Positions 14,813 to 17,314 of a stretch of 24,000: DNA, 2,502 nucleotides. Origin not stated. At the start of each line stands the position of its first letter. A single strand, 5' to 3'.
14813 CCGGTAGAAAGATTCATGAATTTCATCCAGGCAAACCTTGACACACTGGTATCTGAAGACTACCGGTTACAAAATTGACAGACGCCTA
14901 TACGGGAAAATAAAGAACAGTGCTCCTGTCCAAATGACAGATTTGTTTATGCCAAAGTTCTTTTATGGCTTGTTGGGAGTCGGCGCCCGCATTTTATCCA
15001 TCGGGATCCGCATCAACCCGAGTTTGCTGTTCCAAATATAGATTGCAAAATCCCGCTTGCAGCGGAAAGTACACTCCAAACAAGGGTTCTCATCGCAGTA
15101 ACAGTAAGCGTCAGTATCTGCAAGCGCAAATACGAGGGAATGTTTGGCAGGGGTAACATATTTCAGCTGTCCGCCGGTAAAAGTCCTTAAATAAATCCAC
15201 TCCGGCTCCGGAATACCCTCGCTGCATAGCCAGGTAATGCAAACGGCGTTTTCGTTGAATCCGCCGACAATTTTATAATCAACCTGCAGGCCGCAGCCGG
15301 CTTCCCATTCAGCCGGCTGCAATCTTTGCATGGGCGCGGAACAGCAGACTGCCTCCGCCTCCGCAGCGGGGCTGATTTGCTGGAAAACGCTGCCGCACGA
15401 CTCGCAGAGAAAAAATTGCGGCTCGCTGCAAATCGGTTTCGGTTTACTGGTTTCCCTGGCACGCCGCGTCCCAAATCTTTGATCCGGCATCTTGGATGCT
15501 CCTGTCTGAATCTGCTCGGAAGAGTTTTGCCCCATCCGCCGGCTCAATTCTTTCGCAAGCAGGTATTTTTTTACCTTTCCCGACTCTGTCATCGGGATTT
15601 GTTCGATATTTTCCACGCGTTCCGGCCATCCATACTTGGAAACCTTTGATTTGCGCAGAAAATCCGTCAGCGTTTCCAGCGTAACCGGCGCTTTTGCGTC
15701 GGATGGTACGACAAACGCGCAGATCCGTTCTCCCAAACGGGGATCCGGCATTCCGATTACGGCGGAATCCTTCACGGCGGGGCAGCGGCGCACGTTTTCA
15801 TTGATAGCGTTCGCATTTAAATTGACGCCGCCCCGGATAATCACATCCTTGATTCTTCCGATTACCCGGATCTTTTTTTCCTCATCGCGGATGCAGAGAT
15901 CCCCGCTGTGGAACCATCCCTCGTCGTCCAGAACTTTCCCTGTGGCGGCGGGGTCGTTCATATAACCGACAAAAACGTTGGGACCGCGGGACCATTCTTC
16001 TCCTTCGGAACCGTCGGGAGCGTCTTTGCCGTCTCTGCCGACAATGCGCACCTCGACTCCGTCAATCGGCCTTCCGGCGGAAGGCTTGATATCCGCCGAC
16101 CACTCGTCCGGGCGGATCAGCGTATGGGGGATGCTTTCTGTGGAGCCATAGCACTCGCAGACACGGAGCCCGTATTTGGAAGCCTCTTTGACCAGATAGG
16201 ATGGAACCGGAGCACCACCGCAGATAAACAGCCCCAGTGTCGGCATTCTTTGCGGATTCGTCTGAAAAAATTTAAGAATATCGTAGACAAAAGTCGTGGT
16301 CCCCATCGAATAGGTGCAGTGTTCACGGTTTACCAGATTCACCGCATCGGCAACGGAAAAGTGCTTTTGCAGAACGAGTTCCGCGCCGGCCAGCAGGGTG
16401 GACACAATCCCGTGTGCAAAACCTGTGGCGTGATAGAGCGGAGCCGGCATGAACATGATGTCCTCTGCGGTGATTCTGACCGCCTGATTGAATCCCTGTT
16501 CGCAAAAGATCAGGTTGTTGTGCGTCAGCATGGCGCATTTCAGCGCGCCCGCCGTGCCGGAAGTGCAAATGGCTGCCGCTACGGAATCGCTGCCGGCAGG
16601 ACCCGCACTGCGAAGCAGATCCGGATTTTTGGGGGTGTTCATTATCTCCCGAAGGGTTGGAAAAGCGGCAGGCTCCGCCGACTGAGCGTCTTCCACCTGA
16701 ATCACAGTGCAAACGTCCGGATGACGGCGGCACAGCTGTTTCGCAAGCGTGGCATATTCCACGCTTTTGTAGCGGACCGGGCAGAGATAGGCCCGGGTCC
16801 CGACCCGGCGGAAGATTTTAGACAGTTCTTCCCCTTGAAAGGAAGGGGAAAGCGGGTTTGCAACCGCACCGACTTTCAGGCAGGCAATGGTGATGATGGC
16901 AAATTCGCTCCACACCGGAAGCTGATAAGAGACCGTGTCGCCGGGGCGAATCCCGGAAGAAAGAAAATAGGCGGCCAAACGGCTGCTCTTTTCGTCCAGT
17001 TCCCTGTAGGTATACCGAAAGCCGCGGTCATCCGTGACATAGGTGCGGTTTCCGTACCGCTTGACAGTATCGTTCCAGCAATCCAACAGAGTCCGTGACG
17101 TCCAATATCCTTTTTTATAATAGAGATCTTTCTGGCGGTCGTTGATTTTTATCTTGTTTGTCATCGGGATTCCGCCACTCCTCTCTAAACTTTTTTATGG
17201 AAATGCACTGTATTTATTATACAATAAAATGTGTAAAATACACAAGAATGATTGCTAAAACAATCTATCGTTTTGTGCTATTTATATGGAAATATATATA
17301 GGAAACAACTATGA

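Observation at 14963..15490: Acyl-CoA ligase with a C-terminal desulforedoxin-like Fe(Cys)4 motif and a Cys-rich, His-less SOR-like domain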

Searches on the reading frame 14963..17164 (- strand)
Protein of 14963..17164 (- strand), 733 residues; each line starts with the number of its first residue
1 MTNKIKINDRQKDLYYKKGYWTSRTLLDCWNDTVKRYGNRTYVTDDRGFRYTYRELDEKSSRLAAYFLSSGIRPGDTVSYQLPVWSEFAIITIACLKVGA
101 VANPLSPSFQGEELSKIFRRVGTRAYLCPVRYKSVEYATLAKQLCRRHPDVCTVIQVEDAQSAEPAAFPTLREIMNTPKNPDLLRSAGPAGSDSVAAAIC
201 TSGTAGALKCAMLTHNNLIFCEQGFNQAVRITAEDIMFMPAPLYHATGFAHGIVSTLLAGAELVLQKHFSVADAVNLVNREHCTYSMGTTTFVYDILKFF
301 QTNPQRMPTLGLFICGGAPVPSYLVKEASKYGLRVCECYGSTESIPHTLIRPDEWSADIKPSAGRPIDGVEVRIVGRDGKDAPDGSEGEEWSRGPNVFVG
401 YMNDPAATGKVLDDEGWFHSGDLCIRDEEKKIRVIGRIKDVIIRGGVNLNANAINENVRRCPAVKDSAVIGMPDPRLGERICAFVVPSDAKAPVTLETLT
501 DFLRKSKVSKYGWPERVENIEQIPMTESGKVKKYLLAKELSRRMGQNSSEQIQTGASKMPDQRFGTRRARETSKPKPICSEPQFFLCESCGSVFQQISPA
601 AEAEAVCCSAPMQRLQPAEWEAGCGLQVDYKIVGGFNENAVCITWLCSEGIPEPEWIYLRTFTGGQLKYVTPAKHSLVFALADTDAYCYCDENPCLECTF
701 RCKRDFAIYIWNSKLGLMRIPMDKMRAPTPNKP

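Call 3: search_protein_families(library=pfam, proteins=[window:14963-17164:-], max_evalue=1)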
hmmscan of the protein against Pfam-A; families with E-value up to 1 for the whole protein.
window:14963-17164:- (733 aa): 3 families
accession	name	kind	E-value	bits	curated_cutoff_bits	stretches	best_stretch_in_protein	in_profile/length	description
PF00501.34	AMP-binding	-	5.3e-72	243.2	29.9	1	32-401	3-383/384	AMP-binding enzyme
PF13193.12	AMP-binding_C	-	1.2e-13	52.2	24.5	1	456-530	4-76/76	AMP-binding enzyme C-terminal domain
PF06397.17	Desulfoferrod_N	-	0.018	15.1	23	1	583-614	5-35/36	Desulfoferrodoxin, N-terminal domain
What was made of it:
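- On ANL superfamily acyl-CoA ligase, FadK/PRK06087 type: 243 bits and 52 bits, against cut-offs of 29.9 and 24.5 (call 3)
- Checked: AMP-binding covers residues 32-401 and AMP-binding_C covers 456-530 (call 3).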

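Call 4: search_protein_families(library=ncbifam, proteins=[window:14963-17164:-], max_evalue=1)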
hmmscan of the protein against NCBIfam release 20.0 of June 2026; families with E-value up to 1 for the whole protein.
window:14963-17164:- (733 aa): 108 families (the best 25 are shown)
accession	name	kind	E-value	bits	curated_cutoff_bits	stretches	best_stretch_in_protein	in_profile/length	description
NF004758.0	PRK06087.1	equivalog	4e-202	672.5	736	1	1-551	1-546/548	medium-chain fatty-acid--CoA ligase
TIGR03208.1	cyc_hxne_CoA_lg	equivalog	1.1e-101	341.3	792.3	1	13-536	11-536/538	cyclohexanecarboxylate-CoA ligase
NF004837.0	PRK06187.1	subfamily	2.2e-93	313.3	476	1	25-543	9-525/531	long-chain-fatty-acid--CoA ligase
NF005801.1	PRK07656.1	equivalog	2e-83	280.8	657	1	31-536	8-499/500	FadD3 family acyl-CoA ligase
NF009233.0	PRK12583.1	subfamily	5.8e-80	269.3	832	1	24-542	18-552/558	fatty acid CoA ligase family protein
NF005702.0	PRK07514.1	subfamily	8.7e-75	252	558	1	26-540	5-500/506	malonyl-CoA synthase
NF006182.0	PRK08316.1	subfamily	4.3e-73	246.6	663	1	23-541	10-518/523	fatty acyl-CoA synthetase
TIGR02275.1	DHB_AMP_lig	equivalog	9.5e-71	238.6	723.55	1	11-536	10-525/526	(2,3-dihydroxybenzoyl)adenylate synthase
NF005714.0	PRK07529.1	subfamily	1e-67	228.9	632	1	46-555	59-591/640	acyl-CoA synthetase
NF008192.1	PRK10946.1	equivalog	4.6e-66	223.2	783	1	12-542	12-531/534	(2,3-dihydroxybenzoyl)adenylate synthase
NF005307.0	PRK06839.1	equivalog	9.6e-64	215.8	748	1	50-540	27-493/496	o-succinylbenzoate--CoA ligase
NF004114.0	PRK05605.1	equivalog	1.2e-62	212.1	766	2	190-542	218-571/575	long-chain-fatty-acid--CoA ligase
NF052269.1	Staph_lig_FadD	equivalog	1.4e-62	211.7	650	1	46-541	23-494/499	long-chain-fatty-acid--CoA ligase FadD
TIGR01923.1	menE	equivalog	3e-61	207.6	330.15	1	52-533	1-439/442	o-succinylbenzoate--CoA ligase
NF004511.1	PRK05852.1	equivalog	2.3e-58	198.1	650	1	43-537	20-501/505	FadD7 family fatty acid--CoA ligase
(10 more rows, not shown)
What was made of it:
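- Checked: The ligase profile NF004758 ends at residue 551 (call 4).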

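Call 45: find_encoding_contigs(protein=window:14963-17164:-, flank=3000, max_places=6)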
Protein window:14963-17164:- (733 aa): 5 contigs read that carry it; 3 places shown.
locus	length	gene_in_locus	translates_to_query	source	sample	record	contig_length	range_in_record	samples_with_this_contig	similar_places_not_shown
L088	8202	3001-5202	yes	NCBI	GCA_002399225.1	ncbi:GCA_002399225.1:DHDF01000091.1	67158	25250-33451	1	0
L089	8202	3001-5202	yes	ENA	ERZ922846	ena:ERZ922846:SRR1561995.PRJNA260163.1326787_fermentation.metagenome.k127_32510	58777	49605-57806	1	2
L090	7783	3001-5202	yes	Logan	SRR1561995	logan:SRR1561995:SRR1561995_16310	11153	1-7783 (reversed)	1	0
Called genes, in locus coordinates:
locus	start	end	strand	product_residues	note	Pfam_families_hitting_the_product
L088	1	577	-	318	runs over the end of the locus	PF02653:BPD_transp_2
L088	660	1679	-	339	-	PF04392:ABC_sub_bind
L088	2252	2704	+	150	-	PF13622:4HBT_3 (weak), PF03061:4HBT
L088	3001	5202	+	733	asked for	PF00501:AMP-binding, PF13193:AMP-binding_C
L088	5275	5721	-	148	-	PF03466:LysR_substrate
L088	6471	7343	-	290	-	PF08501:Shikimate_dh_N, PF18317:SDH_C (weak)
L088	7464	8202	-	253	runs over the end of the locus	PF01487:DHquinase_I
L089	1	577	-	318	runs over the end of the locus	PF02653:BPD_transp_2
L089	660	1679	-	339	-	PF04392:ABC_sub_bind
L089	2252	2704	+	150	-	PF13622:4HBT_3 (weak), PF03061:4HBT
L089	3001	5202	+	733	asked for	PF00501:AMP-binding, PF13193:AMP-binding_C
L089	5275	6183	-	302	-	PF00126:HTH_1, PF03466:LysR_substrate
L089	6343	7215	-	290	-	PF08501:Shikimate_dh_N, PF18317:SDH_C (weak)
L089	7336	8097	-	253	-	PF01487:DHquinase_I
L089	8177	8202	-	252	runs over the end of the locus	PF08501:Shikimate_dh_N, PF18317:SDH_C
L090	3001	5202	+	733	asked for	PF00501:AMP-binding, PF13193:AMP-binding_C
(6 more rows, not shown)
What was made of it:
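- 14963..17164 (-): 733-aa fusion ORF: FadK-type acyl-CoA ligase joined to a desulfoferrodoxin-like protein (DFXL). The exact protein is found on 5 public contigs (call 45).
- Checked: The exact 733-aa protein is encoded on 5 contigs: NCBI MAG GCA_002399225.1, an ENA MEGAHIT assembly and a Logan assembly of SRR1561995 (call 45).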

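Call 51: list_cluster_members(proteins=[window:14963-17164:-])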
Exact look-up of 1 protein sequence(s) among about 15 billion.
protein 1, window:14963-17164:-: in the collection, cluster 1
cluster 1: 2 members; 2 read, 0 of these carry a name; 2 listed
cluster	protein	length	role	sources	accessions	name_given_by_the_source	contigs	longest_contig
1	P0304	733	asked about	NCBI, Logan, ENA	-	-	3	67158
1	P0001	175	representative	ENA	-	-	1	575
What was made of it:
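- Tried and rejected: Cluster representatives can be shorter than their members: the 733-aa protein sits under the 175-aa representative P0001 (call 51).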

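Call 61: find_homologous_proteins(query=window:14963-17164:-, max_evalue=1e-30)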
Query window:14963-17164:- (733 aa): 2261 proteins with E <= 1e-30 among 8000 candidates; the best 120 are listed.
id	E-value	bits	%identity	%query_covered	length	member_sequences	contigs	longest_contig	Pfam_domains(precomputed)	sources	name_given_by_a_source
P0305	0.0e+0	1043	79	76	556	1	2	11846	PF00501.35,PF13193.13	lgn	-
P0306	0.0e+0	1020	76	76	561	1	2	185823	PF00501.35,PF13193.13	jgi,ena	-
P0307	0.0e+0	1018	76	76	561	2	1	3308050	PF00501.35,PF13193.13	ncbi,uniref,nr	ncbi:cyclohexanecarboxylate-CoA ligase [Caproiciproducens sp. NJN-50]|uniref:AMP-binding protein n=1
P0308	2.7e-298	1010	77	76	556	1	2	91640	PF00501.35,PF13193.13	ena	-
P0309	3.9e-286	969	72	76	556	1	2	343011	PF00501.35,PF13193.13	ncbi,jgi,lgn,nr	ncbi:MAG: AMP-binding protein [Oscillospiraceae bacterium]|jgi:acyl-CoA synthetase|nr:AMP-binding pr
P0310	7.2e-199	681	43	99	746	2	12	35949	PF00501.35,PF13193.13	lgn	-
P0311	2.3e-198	679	44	99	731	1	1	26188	PF00501.35,PF13193.13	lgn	-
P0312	8.2e-190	651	43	99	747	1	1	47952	PF00501.35,PF13193.13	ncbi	-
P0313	5.6e-186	638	51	75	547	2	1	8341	PF00501.35,PF13193.13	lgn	-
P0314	1.7e-185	637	52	75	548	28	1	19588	PF00501.35,PF13193.13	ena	-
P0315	1.4e-182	627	49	74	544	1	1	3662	PF00501.35,PF13193.13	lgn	-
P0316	3.4e-182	626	50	73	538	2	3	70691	PF00501.35,PF13193.13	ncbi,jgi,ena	jgi:acyl-CoA synthetase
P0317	1.0e-181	624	49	74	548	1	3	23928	PF00501.35,PF13193.13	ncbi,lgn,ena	-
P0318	1.6e-181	623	49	74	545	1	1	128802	PF00501.35,PF13193.13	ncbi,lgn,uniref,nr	ncbi:medium-chain fatty-acid--CoA ligase [Clostridium sp. SYSU_GA19001]|uniref:medium-chain fatty-ac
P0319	3.4e-181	622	50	74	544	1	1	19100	PF00501.35,PF13193.13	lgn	-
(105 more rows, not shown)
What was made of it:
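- Tried and rejected: A full-length query then found three more fusions (call 61).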

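Call 63: find_encoding_contigs(protein=P0312, flank=9000, max_places=3)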
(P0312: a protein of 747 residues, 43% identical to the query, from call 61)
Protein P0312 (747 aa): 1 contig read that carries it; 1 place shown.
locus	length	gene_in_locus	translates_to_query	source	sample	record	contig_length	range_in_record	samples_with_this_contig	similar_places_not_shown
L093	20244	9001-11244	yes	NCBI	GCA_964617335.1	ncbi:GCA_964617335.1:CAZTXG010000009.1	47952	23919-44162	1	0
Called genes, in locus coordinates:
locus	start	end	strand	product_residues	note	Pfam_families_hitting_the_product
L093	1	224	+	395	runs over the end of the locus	PF01098:FTSW_RODA_SPOVE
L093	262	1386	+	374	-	PF03033:Glyco_transf_28, PF04101:Glyco_tran_28_C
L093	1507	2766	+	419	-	PF00275:EPSP_synthase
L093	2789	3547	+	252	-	PF08478:POTRA_1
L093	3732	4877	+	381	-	PF00091:Tubulin, PF12327:FtsZ_C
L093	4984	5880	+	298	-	PF03631:Virul_fac_BrkB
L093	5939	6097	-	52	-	PF00301:Rubredoxin, PF21349:RUBY_RBDX (faint)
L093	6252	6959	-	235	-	PF00583:Acetyltransf_1, PF08445:FR47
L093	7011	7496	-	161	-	PF02142:MGS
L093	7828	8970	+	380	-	PF02771:Acyl-CoA_dh_N, PF02770:Acyl-CoA_dh_M, PF00441:Acyl-CoA_dh_1, PF22924:ACOX_C_alpha1 (weak), PF08028:Acyl-CoA_dh_2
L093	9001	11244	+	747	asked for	PF00501:AMP-binding, PF13193:AMP-binding_C (weak)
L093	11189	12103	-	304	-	PF00126:HTH_1, PF03466:LysR_substrate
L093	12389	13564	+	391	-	PF02771:Acyl-CoA_dh_N, PF02770:Acyl-CoA_dh_M, PF00441:Acyl-CoA_dh_1, PF08028:Acyl-CoA_dh_2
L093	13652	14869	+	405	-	PF02515:CoA_transf_3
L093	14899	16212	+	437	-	PF07690:MFS_1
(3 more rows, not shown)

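Call 64: find_encoding_contigs(protein=P0310, flank=9000, max_places=4)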
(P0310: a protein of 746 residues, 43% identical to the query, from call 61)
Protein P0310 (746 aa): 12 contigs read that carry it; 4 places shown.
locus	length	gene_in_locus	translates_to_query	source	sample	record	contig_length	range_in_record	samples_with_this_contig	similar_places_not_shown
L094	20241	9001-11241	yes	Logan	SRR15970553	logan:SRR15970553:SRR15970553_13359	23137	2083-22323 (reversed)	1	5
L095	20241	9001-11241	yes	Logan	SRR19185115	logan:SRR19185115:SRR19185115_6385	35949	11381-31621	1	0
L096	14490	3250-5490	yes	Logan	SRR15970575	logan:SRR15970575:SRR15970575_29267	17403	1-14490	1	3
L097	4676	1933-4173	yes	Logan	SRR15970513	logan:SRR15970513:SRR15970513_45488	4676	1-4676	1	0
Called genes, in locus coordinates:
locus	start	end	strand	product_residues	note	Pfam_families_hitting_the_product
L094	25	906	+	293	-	PF08501:Shikimate_dh_N, PF18317:SDH_C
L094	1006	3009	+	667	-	PF00724:Oxidored_FMN, PF01262:AlaDh_PNT_C (weak), PF07992:Pyr_redox_2 (weak), PF00070:Pyr_redox (weak), PF00890:FAD_binding_2 (weak), PF07992:Pyr_redox_2, PF12831:FAD_oxidored, PF00070:Pyr_redox, +8 more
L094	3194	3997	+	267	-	PF01012:ETF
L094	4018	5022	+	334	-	PF01012:ETF, PF00766:ETF_alpha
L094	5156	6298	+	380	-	PF02771:Acyl-CoA_dh_N, PF02770:Acyl-CoA_dh_M, PF00441:Acyl-CoA_dh_1, PF08028:Acyl-CoA_dh_2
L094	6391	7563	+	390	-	PF01408:GFO_IDH_MocA, PF22725:GFO_IDH_MocA_C3 (faint)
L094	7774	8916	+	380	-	PF02771:Acyl-CoA_dh_N, PF02770:Acyl-CoA_dh_M, PF00441:Acyl-CoA_dh_1, PF22924:ACOX_C_alpha1 (weak), PF08028:Acyl-CoA_dh_2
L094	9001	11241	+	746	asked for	PF00501:AMP-binding, PF13193:AMP-binding_C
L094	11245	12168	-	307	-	PF00126:HTH_1, PF03466:LysR_substrate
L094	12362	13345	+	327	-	PF23023:Anti-Pycsar_Apyc1 (weak), PF00753:Lactamase_B, PF21221:B_lactamase-like_C (weak)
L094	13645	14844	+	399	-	PF02771:Acyl-CoA_dh_N, PF02770:Acyl-CoA_dh_M, PF00441:Acyl-CoA_dh_1, PF08028:Acyl-CoA_dh_2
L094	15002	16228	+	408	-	PF02515:CoA_transf_3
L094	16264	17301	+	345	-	PF03401:TctC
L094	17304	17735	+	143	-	PF07331:TctB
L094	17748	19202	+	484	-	PF01970:TctA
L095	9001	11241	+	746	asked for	PF00501:AMP-binding, PF13193:AMP-binding_C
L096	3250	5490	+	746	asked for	PF00501:AMP-binding, PF13193:AMP-binding_C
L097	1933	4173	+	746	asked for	PF00501:AMP-binding, PF13193:AMP-binding_C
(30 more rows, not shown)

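Call 78: find_encoding_contigs(protein=P0311, flank=8000, max_places=2)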
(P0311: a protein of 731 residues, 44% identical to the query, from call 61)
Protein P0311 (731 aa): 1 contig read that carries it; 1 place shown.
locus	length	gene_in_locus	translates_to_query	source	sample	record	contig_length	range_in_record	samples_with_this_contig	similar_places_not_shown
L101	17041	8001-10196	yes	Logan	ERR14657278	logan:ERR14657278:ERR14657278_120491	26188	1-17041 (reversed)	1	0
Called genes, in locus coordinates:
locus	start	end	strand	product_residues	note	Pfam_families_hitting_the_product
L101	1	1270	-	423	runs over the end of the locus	PF07613:DUF1576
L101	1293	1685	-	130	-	-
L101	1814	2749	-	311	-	PF01544:CorA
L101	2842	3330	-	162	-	PF14270:DUF4358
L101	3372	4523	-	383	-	PF04311:DUF459 (faint), PF00657:Lipase_GDSL (weak), PF13472:Lipase_GDSL_2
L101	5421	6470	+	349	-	-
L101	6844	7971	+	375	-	PF02771:Acyl-CoA_dh_N, PF02770:Acyl-CoA_dh_M, PF00441:Acyl-CoA_dh_1, PF22924:ACOX_C_alpha1 (weak), PF08028:Acyl-CoA_dh_2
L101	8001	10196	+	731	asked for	PF00501:AMP-binding, PF13193:AMP-binding_C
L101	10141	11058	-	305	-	PF00126:HTH_1, PF03466:LysR_substrate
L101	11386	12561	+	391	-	PF02771:Acyl-CoA_dh_N, PF02770:Acyl-CoA_dh_M, PF00441:Acyl-CoA_dh_1, PF08028:Acyl-CoA_dh_2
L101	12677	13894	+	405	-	PF02515:CoA_transf_3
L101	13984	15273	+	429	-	PF07690:MFS_1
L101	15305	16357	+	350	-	PF03401:TctC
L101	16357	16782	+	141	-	PF07331:TctB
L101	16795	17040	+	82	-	?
